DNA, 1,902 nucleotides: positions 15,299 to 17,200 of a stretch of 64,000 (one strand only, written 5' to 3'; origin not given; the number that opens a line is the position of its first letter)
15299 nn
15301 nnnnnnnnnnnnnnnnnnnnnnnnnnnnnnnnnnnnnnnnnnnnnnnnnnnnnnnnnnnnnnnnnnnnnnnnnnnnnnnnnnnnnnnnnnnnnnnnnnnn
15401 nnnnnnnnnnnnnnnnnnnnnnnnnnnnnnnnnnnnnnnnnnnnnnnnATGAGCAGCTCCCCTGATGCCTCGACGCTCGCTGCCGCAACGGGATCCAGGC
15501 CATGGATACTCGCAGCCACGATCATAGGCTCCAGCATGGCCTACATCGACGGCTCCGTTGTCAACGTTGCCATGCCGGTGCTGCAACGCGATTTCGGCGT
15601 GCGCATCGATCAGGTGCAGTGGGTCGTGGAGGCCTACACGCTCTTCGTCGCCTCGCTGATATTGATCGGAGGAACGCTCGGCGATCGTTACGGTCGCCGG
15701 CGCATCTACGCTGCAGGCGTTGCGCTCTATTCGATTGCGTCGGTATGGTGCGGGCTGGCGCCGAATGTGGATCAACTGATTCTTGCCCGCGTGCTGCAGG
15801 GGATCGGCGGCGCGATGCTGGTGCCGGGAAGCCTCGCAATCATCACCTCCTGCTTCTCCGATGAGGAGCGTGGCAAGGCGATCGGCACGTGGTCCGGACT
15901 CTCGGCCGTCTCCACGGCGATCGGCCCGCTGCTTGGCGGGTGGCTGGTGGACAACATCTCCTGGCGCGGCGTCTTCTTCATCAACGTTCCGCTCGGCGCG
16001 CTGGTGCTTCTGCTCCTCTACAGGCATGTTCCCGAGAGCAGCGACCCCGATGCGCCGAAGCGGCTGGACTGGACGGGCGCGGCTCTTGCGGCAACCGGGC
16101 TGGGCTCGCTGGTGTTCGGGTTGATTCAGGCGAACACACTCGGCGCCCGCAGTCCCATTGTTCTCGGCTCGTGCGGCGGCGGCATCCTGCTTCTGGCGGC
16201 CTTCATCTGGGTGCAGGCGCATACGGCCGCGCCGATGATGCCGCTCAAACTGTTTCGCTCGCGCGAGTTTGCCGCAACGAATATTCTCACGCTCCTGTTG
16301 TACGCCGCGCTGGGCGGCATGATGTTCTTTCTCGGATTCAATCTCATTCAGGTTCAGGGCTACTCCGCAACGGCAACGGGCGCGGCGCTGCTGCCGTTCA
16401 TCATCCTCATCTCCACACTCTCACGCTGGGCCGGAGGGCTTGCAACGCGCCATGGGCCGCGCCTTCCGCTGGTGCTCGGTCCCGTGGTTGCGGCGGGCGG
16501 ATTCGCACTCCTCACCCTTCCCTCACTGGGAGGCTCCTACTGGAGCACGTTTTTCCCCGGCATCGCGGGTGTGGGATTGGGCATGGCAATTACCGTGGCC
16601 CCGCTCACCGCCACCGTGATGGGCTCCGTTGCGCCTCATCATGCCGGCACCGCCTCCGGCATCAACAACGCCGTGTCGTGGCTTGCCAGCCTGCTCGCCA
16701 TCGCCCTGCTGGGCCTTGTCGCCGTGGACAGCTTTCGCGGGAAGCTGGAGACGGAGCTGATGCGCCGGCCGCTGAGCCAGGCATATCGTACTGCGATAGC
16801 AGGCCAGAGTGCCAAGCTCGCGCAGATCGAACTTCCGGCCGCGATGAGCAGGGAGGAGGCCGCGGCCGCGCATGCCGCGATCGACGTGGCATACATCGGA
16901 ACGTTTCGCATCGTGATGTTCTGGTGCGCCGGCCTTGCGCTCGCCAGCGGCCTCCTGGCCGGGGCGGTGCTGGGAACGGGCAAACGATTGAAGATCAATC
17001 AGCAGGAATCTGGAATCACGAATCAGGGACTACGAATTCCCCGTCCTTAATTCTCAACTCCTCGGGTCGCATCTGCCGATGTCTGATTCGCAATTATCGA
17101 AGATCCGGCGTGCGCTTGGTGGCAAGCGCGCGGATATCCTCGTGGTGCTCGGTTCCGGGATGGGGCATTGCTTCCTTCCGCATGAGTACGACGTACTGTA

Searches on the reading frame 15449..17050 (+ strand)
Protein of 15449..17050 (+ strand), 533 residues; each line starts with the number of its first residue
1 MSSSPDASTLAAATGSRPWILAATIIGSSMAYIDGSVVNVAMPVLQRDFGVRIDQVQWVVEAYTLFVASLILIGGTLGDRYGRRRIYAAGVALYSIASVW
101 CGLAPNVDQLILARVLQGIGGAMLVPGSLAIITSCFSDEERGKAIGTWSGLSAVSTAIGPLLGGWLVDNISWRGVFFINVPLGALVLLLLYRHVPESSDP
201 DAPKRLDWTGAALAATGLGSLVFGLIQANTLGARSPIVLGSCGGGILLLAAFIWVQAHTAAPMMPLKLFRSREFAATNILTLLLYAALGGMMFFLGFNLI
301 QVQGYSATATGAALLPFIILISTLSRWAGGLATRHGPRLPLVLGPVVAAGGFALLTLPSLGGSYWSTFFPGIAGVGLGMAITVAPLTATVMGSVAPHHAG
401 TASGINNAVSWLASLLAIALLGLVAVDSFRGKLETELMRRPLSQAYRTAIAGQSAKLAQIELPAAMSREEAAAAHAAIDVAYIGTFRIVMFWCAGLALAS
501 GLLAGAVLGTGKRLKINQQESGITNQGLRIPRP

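Call 20: search_protein_families(library=pfam, proteins=[window:15449-17050:+], max_evalue=0.001)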
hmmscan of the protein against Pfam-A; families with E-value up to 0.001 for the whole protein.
window:15449-17050:+ (533 aa): 2 families
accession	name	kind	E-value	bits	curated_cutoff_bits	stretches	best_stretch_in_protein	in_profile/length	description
PF07690.21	MFS_1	-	2.4e-59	201.4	33.4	1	25-417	2-346/347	Major Facilitator Superfamily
PF00083.30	Sugar_tr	-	1e-09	38.3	22.3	1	58-197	50-194/452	Sugar (and other) transporter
